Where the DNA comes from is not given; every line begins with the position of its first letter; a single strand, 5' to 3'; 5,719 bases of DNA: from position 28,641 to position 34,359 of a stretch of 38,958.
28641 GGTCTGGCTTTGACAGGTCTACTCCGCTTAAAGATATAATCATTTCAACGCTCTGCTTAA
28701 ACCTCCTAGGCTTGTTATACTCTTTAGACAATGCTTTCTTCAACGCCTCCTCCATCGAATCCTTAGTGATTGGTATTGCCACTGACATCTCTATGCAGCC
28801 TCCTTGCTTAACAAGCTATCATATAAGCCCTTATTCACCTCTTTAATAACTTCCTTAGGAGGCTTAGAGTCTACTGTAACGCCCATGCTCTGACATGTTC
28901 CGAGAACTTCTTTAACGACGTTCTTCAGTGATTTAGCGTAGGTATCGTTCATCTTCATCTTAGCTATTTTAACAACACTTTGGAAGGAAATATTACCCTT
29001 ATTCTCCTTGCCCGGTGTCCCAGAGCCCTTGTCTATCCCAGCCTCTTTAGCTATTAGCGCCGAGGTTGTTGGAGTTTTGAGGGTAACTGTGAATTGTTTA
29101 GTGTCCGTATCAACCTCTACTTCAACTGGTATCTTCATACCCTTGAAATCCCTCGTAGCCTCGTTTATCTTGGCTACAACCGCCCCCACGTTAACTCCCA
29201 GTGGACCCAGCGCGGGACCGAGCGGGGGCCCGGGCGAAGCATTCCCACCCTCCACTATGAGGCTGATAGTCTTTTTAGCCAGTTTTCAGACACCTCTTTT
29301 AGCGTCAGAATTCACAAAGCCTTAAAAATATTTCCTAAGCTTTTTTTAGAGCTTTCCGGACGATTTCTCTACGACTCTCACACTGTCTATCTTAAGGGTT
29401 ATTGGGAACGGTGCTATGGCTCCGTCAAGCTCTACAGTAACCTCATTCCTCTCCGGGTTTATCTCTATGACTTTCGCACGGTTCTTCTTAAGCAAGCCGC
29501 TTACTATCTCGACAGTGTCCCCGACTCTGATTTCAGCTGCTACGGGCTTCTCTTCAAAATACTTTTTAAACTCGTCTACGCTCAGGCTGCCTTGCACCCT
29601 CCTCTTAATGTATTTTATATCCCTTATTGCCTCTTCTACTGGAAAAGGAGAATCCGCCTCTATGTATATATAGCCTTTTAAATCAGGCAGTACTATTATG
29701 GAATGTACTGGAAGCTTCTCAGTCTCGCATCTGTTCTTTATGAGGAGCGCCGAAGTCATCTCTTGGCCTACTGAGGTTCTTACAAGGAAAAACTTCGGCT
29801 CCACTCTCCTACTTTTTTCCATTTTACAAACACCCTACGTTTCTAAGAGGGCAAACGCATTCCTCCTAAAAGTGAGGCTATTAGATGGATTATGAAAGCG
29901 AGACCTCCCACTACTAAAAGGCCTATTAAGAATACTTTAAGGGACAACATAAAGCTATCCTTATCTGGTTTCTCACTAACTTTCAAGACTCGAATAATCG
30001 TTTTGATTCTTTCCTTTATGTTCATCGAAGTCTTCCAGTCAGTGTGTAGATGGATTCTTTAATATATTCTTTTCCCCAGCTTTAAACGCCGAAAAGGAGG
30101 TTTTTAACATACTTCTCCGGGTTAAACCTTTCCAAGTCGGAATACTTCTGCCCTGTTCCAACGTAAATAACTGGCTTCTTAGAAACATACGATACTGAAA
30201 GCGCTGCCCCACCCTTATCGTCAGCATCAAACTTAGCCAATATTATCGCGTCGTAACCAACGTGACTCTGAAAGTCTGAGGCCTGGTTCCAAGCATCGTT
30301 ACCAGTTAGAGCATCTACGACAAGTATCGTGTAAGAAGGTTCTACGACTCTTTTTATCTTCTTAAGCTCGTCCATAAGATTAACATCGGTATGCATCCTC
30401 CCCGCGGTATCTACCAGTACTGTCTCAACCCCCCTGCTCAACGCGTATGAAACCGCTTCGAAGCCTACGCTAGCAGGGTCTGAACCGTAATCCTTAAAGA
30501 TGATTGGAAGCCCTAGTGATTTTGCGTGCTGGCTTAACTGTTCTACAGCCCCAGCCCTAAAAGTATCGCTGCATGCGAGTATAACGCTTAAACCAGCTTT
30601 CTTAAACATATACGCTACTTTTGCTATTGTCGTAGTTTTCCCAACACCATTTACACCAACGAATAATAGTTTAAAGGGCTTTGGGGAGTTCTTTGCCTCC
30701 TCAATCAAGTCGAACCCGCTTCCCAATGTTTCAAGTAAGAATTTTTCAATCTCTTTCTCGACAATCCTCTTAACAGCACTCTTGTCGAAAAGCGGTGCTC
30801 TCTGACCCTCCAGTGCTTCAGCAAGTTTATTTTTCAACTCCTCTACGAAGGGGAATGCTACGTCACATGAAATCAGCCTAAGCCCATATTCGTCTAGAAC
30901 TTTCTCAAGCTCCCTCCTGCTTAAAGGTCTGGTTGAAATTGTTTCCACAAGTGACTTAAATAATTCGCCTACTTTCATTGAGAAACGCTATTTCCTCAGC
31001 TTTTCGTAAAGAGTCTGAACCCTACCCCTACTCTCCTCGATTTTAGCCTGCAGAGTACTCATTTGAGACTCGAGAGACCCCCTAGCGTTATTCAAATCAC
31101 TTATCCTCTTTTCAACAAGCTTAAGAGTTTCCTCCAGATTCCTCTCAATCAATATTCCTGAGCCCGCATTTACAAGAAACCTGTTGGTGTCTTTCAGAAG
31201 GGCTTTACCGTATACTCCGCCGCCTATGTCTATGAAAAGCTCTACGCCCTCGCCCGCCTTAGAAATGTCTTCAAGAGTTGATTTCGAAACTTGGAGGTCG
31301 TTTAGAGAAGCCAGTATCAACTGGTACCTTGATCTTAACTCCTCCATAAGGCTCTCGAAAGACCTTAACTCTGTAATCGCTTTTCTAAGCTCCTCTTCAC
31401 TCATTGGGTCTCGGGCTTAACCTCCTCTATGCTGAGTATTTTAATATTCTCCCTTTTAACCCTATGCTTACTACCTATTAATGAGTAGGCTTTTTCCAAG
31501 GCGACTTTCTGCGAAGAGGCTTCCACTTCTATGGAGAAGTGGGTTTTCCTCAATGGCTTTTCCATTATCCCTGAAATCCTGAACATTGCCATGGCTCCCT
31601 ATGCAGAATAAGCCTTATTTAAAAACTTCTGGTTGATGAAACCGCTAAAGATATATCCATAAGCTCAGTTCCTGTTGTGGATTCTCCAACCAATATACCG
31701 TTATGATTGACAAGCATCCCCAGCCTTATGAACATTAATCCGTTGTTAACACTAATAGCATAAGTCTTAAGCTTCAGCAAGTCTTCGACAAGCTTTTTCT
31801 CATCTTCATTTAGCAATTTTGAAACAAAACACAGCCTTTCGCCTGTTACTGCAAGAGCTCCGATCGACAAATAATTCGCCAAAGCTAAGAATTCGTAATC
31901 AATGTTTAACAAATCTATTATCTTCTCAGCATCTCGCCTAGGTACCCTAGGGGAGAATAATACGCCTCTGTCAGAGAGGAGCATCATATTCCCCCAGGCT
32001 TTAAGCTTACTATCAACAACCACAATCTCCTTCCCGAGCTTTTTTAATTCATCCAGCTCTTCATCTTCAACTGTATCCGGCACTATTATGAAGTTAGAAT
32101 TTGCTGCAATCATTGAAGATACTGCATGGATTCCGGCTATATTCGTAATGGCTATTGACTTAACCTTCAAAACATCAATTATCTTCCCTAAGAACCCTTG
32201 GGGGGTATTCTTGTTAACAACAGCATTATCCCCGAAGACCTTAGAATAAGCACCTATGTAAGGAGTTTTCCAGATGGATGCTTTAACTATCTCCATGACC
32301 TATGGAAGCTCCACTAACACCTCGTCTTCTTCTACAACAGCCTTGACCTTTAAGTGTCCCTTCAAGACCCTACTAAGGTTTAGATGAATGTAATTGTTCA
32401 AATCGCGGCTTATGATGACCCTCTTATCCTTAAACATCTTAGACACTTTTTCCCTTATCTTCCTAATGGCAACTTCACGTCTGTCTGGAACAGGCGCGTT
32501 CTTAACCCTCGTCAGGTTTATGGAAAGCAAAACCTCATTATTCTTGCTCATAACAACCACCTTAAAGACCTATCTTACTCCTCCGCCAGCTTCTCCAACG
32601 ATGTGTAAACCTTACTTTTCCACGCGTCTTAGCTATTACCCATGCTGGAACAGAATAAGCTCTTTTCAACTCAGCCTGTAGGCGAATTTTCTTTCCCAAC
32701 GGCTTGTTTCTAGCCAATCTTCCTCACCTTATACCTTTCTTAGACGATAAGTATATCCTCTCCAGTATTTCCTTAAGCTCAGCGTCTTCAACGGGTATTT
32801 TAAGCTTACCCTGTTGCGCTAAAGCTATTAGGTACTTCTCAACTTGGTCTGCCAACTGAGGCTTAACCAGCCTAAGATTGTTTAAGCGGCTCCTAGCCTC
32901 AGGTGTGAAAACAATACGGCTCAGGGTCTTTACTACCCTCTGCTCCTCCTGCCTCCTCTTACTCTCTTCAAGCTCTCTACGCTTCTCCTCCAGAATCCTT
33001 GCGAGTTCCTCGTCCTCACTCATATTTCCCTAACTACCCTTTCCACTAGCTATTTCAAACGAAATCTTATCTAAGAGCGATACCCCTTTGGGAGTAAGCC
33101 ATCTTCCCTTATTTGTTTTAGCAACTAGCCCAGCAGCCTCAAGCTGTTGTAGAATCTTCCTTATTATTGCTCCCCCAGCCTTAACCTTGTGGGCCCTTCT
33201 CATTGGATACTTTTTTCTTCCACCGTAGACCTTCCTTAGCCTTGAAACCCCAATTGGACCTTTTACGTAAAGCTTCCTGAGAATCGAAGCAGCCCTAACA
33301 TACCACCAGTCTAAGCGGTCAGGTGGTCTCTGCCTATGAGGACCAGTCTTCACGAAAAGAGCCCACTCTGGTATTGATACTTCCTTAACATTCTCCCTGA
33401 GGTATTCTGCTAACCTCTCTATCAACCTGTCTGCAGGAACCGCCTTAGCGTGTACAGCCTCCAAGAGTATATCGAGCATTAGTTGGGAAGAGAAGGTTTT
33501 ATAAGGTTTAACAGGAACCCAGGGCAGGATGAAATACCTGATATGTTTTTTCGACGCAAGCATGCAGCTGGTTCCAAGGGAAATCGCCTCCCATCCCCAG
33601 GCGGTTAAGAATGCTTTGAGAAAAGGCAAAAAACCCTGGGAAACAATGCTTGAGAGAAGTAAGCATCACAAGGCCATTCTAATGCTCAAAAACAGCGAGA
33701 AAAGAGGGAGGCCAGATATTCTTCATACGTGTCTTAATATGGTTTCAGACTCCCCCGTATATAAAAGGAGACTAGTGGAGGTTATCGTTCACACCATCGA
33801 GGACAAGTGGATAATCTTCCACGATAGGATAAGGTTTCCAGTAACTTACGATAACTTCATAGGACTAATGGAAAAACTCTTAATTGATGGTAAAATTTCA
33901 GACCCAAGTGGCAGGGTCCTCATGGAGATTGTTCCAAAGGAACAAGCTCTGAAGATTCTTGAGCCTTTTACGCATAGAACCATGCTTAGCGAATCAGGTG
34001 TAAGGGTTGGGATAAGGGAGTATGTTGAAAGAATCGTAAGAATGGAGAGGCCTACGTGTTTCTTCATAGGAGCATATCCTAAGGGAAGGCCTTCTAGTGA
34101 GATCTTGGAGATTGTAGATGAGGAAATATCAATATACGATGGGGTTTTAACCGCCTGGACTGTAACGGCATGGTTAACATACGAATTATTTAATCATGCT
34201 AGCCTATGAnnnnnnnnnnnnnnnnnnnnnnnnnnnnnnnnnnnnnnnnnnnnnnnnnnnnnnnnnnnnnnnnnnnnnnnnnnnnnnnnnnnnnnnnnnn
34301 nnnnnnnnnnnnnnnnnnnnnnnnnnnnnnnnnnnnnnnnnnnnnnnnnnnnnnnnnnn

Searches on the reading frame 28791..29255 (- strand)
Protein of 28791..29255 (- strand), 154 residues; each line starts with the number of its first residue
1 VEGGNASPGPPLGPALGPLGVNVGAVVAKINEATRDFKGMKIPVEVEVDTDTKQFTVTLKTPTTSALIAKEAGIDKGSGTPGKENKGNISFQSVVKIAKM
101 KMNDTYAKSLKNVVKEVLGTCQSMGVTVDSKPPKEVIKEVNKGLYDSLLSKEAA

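Call 93: search_protein_families(library=pfam, proteins=[window:28791-29255:-], max_evalue=0.00001)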
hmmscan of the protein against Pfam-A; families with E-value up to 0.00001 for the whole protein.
window:28791-29255:- (154 aa): 2 families
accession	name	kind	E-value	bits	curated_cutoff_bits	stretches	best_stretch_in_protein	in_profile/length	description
PF00298.24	Ribosomal_L11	-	1.5e-26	93.1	21.4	1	60-128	1-69/69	Ribosomal protein L11, RNA binding domain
PF03946.19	Ribosomal_L11_N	-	2.3e-22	78.9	32.9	1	2-55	6-58/58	Ribosomal protein L11, N-terminal domain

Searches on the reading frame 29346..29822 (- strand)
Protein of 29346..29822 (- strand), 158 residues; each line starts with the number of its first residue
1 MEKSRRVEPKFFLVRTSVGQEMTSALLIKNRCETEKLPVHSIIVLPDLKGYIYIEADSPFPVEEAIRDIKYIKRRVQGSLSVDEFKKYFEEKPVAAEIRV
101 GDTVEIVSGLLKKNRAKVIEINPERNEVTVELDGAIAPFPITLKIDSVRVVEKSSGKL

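Call 93: search_protein_families(library=pfam, proteins=[window:29346-29822:-], max_evalue=0.00001)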
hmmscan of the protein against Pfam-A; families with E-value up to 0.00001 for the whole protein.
window:29346-29822:- (158 aa): 1 family
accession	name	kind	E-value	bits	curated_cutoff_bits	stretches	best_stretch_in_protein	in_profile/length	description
PF03439.18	Spt5-NGN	-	1.3e-19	70.3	22.4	1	10-89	1-84/84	Early transcription elongation factor of RNA pol II, NGN section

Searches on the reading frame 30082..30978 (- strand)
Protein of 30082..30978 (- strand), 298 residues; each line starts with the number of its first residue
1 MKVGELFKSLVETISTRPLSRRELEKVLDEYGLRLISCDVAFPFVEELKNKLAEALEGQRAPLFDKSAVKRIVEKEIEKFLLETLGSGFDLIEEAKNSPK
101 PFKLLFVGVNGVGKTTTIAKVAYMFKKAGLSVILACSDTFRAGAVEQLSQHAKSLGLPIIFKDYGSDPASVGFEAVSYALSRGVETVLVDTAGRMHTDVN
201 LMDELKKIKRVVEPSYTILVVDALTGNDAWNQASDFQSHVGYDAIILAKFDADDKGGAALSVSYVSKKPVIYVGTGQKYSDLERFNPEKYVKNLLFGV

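Call 94: search_protein_families(library=pfam, proteins=[window:30082-30978:-], max_evalue=0.00001)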
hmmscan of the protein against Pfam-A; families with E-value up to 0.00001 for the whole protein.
window:30082-30978:- (298 aa): 1 family
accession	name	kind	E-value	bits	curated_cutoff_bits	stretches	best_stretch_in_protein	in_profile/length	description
PF00448.28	SRP54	-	1.3e-72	244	22.7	1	102-295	2-195/196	SRP54-type protein, GTPase domain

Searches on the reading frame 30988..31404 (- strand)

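Call 94: search_protein_families(library=pfam, proteins=[window:30988-31404:-], max_evalue=0.00001)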
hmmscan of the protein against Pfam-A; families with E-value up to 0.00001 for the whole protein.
window:30988-31404:- (138 aa): 1 family
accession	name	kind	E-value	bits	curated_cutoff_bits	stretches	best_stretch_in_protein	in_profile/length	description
PF02996.22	Prefoldin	-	6.9e-22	78.1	23.2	1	17-134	2-119/120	Prefoldin subunit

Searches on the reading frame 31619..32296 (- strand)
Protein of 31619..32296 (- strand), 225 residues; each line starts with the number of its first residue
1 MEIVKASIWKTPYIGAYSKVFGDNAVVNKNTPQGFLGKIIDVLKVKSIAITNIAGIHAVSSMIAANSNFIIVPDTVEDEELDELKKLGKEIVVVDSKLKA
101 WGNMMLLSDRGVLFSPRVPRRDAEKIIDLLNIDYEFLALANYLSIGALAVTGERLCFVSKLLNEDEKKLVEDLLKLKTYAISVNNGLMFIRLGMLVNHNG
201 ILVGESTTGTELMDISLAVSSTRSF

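Call 94: search_protein_families(library=pfam, proteins=[window:31619-32296:-], max_evalue=0.00001)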
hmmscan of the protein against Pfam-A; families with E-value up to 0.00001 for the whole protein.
window:31619-32296:- (225 aa): 1 family
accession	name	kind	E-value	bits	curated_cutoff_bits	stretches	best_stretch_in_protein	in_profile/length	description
PF01912.23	eIF-6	-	1.4e-36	126.2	25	1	5-200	1-196/197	eIF-6 family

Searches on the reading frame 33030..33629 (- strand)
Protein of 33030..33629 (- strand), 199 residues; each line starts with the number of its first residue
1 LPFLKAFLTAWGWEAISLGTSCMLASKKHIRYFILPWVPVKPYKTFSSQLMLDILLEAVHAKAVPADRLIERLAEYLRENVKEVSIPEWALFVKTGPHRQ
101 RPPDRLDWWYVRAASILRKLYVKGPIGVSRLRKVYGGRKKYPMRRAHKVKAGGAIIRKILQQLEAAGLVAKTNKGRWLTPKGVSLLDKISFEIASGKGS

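Call 94: search_protein_families(library=pfam, proteins=[window:33030-33629:-], max_evalue=0.00001)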
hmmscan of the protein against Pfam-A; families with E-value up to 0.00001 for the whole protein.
window:33030-33629:- (199 aa): 1 family
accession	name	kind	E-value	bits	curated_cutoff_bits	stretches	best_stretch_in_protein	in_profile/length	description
PF01090.25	Ribosomal_S19e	-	1.3e-51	174.4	29.4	1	61-194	2-135/137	Ribosomal protein S19e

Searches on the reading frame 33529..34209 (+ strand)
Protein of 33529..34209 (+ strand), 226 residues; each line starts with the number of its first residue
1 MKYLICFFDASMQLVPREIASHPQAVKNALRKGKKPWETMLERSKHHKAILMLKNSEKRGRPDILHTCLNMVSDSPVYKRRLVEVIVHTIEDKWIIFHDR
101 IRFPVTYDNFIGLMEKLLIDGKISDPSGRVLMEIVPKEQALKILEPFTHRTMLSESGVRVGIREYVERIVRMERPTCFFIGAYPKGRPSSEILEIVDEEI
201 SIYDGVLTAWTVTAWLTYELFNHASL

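Call 94: search_protein_families(library=pfam, proteins=[window:33529-34209:+], max_evalue=0.00001)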
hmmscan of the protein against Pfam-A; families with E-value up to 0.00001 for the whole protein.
window:33529-34209:+ (226 aa): 1 family
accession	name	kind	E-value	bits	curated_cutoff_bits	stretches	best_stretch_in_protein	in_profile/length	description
PF03587.19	EMG1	-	5.8e-44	150.4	28.2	1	8-218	4-194/197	EMG1/NEP1 methyltransferase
